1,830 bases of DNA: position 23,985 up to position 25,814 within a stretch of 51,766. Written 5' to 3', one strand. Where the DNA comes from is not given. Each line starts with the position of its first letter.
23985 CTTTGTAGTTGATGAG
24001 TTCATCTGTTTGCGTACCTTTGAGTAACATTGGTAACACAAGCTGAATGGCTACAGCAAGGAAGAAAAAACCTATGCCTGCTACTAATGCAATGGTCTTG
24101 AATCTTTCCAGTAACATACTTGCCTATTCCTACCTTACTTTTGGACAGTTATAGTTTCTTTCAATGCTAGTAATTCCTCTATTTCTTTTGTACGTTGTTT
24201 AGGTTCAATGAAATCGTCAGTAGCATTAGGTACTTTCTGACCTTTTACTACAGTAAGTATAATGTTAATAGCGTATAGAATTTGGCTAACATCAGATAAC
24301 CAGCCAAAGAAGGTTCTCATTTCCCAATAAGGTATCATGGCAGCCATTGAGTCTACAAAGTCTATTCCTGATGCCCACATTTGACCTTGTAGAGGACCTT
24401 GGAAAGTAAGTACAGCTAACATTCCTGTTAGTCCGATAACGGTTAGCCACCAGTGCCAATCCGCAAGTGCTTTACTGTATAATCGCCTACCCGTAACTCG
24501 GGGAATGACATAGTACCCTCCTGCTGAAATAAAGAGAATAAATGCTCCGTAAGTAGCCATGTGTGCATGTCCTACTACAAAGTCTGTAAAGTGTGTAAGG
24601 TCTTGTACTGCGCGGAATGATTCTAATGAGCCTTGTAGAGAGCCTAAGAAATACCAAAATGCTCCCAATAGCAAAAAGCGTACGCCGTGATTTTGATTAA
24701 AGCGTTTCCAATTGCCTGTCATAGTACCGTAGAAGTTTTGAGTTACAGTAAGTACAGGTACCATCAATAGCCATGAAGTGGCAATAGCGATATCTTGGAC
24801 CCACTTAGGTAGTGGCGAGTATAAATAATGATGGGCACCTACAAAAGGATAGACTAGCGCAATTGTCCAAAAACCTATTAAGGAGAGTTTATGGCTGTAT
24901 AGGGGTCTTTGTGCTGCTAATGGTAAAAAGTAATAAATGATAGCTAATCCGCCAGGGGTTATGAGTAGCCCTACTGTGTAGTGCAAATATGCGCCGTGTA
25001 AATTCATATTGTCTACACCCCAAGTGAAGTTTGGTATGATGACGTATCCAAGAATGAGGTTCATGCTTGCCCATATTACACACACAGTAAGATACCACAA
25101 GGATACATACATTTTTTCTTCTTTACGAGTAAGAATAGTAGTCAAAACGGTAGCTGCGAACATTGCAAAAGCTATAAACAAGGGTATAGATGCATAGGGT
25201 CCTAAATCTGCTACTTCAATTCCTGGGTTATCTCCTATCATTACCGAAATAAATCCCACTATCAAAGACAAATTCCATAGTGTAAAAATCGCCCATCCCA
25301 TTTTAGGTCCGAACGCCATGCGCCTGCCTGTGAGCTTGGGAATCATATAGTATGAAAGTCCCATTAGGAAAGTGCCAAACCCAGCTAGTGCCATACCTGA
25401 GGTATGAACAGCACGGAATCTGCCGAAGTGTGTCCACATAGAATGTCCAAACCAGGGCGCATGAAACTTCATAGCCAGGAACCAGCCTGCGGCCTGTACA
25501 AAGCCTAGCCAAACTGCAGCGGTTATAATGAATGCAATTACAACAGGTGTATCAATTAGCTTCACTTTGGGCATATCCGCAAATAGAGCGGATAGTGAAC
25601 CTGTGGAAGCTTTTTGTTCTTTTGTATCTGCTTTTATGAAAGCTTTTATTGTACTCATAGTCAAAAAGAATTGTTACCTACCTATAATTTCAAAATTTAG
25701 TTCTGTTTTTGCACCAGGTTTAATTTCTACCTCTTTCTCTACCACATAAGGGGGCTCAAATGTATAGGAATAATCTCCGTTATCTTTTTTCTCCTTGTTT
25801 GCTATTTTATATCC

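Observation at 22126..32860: Eight-gene operon joining a Rieske/cytochrome b6-type complex to a cbb3-type oxidase, with extra redox subunits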

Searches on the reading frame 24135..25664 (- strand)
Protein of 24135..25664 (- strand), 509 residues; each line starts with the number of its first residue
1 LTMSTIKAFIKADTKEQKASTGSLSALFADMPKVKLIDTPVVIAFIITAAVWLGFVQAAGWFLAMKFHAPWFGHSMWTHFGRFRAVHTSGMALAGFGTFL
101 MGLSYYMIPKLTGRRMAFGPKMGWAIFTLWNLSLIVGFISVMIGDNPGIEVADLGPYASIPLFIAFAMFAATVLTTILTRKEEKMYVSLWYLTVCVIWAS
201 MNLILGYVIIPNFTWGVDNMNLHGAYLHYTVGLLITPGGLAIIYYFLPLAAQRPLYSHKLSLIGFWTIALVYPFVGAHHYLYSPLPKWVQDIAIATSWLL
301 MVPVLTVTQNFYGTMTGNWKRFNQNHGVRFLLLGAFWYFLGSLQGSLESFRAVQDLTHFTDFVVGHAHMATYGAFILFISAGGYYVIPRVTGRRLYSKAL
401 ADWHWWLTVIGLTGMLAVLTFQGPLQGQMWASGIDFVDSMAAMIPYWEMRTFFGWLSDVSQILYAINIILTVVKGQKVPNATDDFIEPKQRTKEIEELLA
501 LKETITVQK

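Call 4: search_protein_families(library=pfam, proteins=[window:24135-25664:-], max_evalue=0.01)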
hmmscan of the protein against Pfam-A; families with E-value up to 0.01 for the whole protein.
window:24135-25664:- (509 aa): 1 family
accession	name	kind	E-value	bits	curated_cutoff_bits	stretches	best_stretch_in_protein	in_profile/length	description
PF00115.25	COX1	-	3.5e-70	237.5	34.8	1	41-456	2-436/436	Cytochrome C and Quinol oxidase polypeptide I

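Call 5: search_protein_families(library=ncbifam, proteins=[window:24135-25664:-], max_evalue=0.01)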
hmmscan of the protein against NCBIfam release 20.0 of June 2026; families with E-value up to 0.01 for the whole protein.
window:24135-25664:- (509 aa): 5 families
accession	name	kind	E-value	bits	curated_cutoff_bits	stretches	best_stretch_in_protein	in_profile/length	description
TIGR00780.1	ccoN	equivalog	3.1e-70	237.4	583.15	1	40-480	6-466/474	cytochrome-c oxidase, cbb3-type subunit I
NF011053.0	PRK14485.1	subfamily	2e-61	208.2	1080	1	38-494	11-482/716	putative bifunctional cbb3-type cytochrome c oxidase subunit I/II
TIGR02891.1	CtaD_CoxA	equivalog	4.9e-17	61.8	670.75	1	225-480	231-477/504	cytochrome c oxidase subunit I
NF050116.1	cyt_aa3_Actin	exception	2.8e-09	36.4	880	1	240-479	246-477/522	aa3-type cytochrome oxidase subunit I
NF041075.1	quin_ox_SoxB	equivalog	0.00072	18.6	700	0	92-376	92-359/468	proton pump complex quinol oxidase subunit SoxB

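Call 27: find_homologous_proteins(query=window:24135-25664:-, max_evalue=1e-10)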
Query window:24135-25664:- (509 aa): 585 proteins with E <= 1e-10 among 8000 candidates; the best 120 are listed.
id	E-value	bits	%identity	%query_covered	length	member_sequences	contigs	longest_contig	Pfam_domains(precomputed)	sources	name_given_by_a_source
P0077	0.0e+0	1100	95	99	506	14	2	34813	PF00115.26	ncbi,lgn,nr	ncbi:MAG: cbb3-type cytochrome c oxidase subunit I [Bacteroidia bacterium]|nr:cbb3-type cytochrome c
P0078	4.4e-282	954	81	99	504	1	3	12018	PF00115.26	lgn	-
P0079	4.1e-141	489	50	88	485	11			PF00115.26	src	-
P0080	4.7e-141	489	50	89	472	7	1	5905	PF00115.26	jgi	jgi:cytochrome c oxidase cbb3-type subunit I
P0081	5.3e-141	489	51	87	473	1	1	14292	PF00115.26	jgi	jgi:cytochrome c oxidase cbb3-type subunit I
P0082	1.4e-140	487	50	87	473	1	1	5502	PF00115.26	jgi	jgi:cbb3-type cytochrome c oxidase subunit I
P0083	1.5e-140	487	50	89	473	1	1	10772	PF00115.26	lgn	-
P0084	1.8e-140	487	50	89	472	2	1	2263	PF00115.26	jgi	jgi:cbb3-type cytochrome c oxidase subunit I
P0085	1.8e-140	487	50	89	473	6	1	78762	PF00115.26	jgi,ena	-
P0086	2.3e-140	487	49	89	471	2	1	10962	PF00115.26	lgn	-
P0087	4.2e-140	486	50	90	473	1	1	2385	PF00115.26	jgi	jgi:cbb3-type cytochrome c oxidase subunit I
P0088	6.2e-140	485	51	87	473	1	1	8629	PF00115.26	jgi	jgi:cytochrome c oxidase cbb3-type subunit 1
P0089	2.5e-139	483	50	87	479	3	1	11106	PF00115.26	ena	-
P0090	4.7e-139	482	50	87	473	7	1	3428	PF00115.26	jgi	jgi:cbb3-type cytochrome c oxidase subunit I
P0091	6.2e-139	482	49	89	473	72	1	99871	PF00115.26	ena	-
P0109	6.4e-134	465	48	90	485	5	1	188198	PF00115.26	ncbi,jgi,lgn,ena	jgi:cytochrome c oxidase cbb3-type subunit 1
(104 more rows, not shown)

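Call 28: find_encoding_contigs(protein=P0077, flank=10000, max_places=2)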
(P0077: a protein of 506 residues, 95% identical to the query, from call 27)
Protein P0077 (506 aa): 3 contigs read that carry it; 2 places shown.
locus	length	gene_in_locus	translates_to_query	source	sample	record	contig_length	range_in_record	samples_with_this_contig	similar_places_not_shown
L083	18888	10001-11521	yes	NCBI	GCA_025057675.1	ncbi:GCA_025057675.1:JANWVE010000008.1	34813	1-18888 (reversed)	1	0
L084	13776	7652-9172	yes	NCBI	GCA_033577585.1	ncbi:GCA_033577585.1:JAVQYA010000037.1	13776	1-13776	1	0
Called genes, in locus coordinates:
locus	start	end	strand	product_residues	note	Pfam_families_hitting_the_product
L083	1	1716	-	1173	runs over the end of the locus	PF27156:RP005_N, PF07992:Pyr_redox_2 (weak)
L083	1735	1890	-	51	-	-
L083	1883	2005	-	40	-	-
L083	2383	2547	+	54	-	-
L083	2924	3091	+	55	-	-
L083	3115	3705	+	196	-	PF00355:Rieske (weak)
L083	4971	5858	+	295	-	PF00032:Cytochrom_B_C (weak)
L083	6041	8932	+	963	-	PF02433:FixO (faint), PF14537:Cytochrom_c3_2 (faint), PF13442:Cytochrome_CBB3 (faint), PF00034:Cytochrom_C (weak)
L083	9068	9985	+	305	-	PF14686:fn3_3 (faint), PF13715:CarbopepD_reg_2 (faint), PF13620:CarboxypepD_reg (weak), PF22904:NOMO1-like_2nd (weak)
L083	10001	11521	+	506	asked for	PF00115:COX1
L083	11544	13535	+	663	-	PF02433:FixO, PF00034:Cytochrom_C (faint), PF13442:Cytochrome_CBB3 (faint)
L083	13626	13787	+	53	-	-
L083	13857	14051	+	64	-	-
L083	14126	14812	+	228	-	PF01746:tRNA_m1G_MT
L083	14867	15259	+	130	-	PF04519:Bactofilin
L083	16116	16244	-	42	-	-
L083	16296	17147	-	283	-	PF00254:FKBP_C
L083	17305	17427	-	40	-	-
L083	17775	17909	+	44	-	-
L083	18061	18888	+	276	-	PF12768:Rax2 (faint), PF17164:DUF5122 (faint)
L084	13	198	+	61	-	-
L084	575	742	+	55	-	-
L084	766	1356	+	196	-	PF00355:Rieske (weak)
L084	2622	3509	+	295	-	PF00032:Cytochrom_B_C (weak)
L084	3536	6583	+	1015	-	PF02433:FixO (faint), PF14537:Cytochrom_c3_2 (faint), PF13442:Cytochrome_CBB3 (faint), PF00034:Cytochrom_C (weak)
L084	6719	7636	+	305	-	PF14686:fn3_3 (faint), PF13715:CarbopepD_reg_2 (faint), PF13620:CarboxypepD_reg (weak), PF22904:NOMO1-like_2nd (weak)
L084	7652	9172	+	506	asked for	PF00115:COX1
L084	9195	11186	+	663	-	PF02433:FixO, PF00034:Cytochrom_C (faint), PF13442:Cytochrome_CBB3 (faint)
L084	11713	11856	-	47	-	-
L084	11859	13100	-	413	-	PF00364:Biotin_lipoyl, PF02817:E3_binding, PF00198:2-oxoacid_dh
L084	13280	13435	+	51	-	-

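Call 29: find_encoding_contigs(protein=P0085, flank=10000, max_places=1)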
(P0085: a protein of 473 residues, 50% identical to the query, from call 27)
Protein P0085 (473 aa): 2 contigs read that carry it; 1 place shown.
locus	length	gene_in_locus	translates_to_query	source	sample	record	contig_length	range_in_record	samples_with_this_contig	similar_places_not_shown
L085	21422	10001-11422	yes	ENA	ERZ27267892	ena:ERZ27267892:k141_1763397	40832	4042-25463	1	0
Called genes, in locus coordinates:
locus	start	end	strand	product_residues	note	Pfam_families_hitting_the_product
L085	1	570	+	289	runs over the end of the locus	PF00753:Lactamase_B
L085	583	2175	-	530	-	PF00990:GGDEF, PF00563:EAL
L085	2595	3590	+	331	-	PF02518:HATPase_c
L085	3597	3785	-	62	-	PF02599:CsrA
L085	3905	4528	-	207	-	PF00072:Response_reg, PF13384:HTH_23 (faint), PF08281:Sigma70_r4_2, PF00196:GerE, PF04545:Sigma70_r4 (weak)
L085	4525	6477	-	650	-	PF05231:MASE1, PF13188:PAS_8 (weak), PF08448:PAS_4 (weak), PF00512:HisKA (faint), PF02518:HATPase_c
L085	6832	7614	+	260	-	PF14686:fn3_3, PF13620:CarboxypepD_reg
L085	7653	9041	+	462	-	-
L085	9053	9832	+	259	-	PF00034:Cytochrom_C, PF13442:Cytochrome_CBB3, PF00034:Cytochrom_C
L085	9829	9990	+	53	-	PF14715:FixP_N (weak)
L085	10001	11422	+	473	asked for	PF00115:COX1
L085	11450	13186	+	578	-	PF02433:FixO, PF00036:EF-hand_1 (faint), PF13202:EF-hand_5 (faint), PF00034:Cytochrom_C, PF13442:Cytochrome_CBB3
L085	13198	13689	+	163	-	-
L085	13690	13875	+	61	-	PF03597:FixS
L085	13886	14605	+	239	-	PF13386:DsbD_2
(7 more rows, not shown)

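Call 30: find_encoding_contigs(protein=P0109, flank=10000, max_places=1)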
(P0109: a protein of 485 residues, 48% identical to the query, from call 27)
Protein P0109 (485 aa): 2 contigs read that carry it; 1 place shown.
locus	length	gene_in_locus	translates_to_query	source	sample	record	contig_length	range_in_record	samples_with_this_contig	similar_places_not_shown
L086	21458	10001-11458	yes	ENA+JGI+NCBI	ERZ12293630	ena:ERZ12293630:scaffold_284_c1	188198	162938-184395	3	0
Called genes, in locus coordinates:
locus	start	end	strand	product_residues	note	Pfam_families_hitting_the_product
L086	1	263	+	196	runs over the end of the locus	PF01195:Pept_tRNA_hydro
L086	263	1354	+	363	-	PF01926:MMR_HSR1, PF02421:FeoB_N, PF06071:YchF-GTPase_C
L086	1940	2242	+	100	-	-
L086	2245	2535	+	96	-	PF13560:HTH_31 (faint), PF01381:HTH_3 (weak)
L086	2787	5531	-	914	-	PF00672:HAMP, PF00990:GGDEF, PF00563:EAL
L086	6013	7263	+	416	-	-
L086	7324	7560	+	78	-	-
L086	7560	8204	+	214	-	PF00034:Cytochrom_C, PF13442:Cytochrome_CBB3 (weak)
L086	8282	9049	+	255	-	PF14686:fn3_3, PF13620:CarboxypepD_reg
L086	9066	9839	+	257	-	PF00034:Cytochrom_C, PF13442:Cytochrome_CBB3, PF00034:Cytochrom_C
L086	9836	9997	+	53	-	-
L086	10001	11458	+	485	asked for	PF00115:COX1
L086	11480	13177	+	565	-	PF02433:FixO, PF00034:Cytochrom_C, PF13442:Cytochrome_CBB3 (weak)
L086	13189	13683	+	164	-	-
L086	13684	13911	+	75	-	PF03597:FixS (weak)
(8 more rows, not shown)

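Call 38: search_solved_structures(query=window:24135-25664:-, max_evalue=0.00001, show_alignments=1)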
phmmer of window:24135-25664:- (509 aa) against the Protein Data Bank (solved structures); distinct sequences matched with E-value up to 0.00001: 6.
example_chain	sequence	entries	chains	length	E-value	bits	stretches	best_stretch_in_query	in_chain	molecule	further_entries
6xkw_n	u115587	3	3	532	9.8e-53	182.6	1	41-480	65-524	Cytochrome c oxidase, Cbb3-type, subunit I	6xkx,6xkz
9g83_t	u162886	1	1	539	3.6e-52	180.7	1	32-479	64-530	cytochrome-c oxidase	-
3mk7_A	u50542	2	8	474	2.2e-51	178.1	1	41-472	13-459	Cytochrome c oxidase, cbb3-type, subunit N | Cbb3-type cytochrome c oxidase subunit CcoN1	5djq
9g6b_A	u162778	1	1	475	1.4e-47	165.5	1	40-471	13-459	cytochrome-c oxidase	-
8smr_E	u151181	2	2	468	4.8e-45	157.2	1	41-469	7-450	cytochrome-c oxidase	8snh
4xyd_A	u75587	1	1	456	4.1e-06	28.7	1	48-469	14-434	Nitric-oxide reductase subunit B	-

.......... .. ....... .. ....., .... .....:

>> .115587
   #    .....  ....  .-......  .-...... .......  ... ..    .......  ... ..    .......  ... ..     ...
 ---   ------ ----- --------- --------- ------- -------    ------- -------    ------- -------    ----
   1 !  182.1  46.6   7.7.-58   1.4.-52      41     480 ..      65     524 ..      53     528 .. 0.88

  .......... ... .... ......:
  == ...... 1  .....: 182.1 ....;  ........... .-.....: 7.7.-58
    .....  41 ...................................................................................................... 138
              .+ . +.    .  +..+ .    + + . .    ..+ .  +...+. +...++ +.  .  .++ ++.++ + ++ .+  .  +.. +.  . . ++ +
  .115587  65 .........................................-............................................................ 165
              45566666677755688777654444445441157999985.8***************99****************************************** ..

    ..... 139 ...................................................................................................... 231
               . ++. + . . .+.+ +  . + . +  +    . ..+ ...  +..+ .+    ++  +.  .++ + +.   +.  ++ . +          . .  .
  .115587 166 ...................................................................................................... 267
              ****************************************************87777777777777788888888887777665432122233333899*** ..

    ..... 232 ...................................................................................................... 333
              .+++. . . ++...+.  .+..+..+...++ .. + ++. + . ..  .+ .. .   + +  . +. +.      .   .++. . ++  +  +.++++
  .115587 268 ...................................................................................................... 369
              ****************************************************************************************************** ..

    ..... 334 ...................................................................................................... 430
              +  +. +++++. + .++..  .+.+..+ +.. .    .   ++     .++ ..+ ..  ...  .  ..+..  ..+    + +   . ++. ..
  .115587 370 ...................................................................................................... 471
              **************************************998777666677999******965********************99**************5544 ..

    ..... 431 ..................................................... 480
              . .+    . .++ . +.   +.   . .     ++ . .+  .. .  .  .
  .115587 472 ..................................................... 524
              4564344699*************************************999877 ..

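Call 61: find_related_loci(query=A4, collection=metagenome_contigs, flank=10000)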
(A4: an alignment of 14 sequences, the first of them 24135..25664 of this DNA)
Query A4 (509 aa) in metagenome_contigs; peptide patterns used: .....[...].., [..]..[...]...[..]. (x = any residue, [..] = any of these).
600 stretches matched a pattern (row limit reached: there are more); 565 encode a relative of the query (tblastn E <= 1e-3); the best 80 are kept; 80 distinct loci.
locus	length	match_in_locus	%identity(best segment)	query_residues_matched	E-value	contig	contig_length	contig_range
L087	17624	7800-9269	88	3-492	0e+0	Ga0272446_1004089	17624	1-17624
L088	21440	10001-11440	48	5-489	5e-146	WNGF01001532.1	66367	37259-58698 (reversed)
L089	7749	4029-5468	48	5-489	4e-146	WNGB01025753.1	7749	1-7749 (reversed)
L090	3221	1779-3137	50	36-488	1e-152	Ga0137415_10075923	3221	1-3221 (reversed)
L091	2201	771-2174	48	23-489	1e-155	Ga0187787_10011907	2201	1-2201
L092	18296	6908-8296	50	14-478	6e-145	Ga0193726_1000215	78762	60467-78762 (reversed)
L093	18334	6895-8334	47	5-489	4e-144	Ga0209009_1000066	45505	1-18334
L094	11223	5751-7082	51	35-478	3e-144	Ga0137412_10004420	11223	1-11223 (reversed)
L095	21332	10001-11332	51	35-478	1e-143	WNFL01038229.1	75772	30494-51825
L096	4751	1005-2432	47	7-478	1e-145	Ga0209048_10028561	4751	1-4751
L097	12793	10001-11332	51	35-478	2e-143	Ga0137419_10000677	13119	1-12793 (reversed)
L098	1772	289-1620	49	35-478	6e-153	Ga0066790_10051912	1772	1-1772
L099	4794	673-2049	48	35-489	6e-143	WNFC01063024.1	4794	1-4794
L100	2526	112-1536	47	15-488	2e-149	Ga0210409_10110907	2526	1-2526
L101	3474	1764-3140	48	35-489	1e-145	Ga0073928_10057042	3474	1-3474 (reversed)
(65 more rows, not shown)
